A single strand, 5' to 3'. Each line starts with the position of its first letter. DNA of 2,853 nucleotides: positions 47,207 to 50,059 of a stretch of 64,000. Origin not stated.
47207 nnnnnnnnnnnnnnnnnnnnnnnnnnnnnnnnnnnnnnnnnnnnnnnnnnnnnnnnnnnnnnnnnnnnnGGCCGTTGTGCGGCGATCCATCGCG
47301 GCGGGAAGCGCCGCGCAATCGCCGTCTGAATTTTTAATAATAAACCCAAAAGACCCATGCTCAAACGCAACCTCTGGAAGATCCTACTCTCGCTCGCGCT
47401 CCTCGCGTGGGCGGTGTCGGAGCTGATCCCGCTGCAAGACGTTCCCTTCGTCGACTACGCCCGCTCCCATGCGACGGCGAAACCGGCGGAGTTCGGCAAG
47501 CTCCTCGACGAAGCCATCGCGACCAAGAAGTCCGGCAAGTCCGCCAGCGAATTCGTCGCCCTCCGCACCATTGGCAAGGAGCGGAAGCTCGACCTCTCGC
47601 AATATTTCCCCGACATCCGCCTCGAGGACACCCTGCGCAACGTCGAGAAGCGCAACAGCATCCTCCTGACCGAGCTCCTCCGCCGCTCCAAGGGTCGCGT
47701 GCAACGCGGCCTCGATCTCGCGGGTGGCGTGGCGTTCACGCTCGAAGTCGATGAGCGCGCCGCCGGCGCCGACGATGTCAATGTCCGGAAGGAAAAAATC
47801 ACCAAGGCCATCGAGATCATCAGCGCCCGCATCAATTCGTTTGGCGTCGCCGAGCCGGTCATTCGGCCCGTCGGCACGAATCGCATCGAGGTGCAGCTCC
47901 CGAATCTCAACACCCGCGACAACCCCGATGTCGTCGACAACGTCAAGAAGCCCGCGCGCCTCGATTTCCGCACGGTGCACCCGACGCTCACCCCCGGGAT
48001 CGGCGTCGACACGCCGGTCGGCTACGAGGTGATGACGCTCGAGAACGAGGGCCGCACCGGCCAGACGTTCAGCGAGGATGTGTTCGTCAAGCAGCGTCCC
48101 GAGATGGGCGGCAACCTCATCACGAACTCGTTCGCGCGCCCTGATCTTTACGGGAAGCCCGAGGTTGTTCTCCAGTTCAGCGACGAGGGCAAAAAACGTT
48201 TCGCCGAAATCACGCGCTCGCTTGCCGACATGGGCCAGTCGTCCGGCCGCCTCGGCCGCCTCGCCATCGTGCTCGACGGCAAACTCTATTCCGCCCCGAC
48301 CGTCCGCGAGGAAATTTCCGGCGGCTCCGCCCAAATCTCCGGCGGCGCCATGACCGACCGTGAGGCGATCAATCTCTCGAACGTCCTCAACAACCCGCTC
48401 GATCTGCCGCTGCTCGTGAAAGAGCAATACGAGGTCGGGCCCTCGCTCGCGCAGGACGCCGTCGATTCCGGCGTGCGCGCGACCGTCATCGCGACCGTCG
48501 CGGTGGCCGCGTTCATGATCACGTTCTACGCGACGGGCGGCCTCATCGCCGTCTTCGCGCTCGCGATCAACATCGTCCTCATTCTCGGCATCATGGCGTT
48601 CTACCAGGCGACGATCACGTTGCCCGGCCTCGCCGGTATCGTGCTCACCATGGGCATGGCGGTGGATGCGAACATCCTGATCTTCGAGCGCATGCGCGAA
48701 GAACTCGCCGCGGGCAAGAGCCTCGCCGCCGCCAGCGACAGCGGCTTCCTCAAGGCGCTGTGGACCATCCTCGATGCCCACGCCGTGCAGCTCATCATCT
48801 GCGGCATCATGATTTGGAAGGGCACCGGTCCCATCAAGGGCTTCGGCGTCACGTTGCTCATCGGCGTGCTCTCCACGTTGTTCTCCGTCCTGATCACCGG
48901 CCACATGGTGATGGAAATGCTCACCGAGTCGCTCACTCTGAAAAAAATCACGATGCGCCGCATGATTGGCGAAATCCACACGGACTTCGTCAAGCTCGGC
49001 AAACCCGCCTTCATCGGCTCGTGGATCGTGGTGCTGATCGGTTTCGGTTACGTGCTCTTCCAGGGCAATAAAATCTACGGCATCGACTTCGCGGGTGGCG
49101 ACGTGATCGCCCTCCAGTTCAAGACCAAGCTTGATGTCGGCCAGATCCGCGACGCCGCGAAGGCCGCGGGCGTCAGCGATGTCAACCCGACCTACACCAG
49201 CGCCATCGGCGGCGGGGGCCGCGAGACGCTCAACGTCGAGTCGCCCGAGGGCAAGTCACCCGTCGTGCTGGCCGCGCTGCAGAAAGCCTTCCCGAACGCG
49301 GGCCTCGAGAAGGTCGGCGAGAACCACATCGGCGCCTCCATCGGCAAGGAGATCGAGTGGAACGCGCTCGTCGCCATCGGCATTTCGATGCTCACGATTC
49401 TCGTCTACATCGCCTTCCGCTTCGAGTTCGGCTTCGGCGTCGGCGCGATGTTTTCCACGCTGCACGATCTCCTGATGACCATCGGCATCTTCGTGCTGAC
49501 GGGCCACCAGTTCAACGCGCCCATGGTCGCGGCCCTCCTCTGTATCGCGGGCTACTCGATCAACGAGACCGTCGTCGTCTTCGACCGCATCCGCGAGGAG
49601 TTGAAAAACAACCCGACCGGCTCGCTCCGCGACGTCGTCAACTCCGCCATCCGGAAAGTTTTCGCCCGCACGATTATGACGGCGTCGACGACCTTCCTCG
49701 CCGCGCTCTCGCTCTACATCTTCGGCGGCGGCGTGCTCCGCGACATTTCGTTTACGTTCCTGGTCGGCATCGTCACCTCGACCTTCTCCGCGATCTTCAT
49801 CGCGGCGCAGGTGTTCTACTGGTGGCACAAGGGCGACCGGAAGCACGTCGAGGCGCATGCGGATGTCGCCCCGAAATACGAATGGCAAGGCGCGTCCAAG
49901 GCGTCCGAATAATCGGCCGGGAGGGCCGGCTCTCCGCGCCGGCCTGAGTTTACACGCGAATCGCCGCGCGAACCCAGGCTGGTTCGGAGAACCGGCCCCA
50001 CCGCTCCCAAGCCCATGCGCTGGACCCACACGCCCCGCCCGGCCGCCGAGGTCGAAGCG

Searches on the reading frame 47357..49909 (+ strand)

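Call 83: search_protein_families(library=pfam, proteins=[window:47357-49909:+], max_evalue=0.00001)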
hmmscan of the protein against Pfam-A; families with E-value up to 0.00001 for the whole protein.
window:47357-49909:+ (851 aa): 3 families
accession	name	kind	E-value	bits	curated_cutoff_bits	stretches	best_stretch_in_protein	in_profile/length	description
PF02355.23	SecD_SecF_C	-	6e-70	235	20.5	2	650-825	13-188/189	Protein export membrane protein SecD/SecF, C-terminal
PF22599.2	SecDF_P1_head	-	5.5e-21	75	27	1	240-345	11-108/114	SecDF, P1 head subdomain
PF21760.3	SecD_1st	-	8.7e-15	54.4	27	1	149-208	2-59/60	Protein translocase subunit SecDF, P1 domain, N-terminal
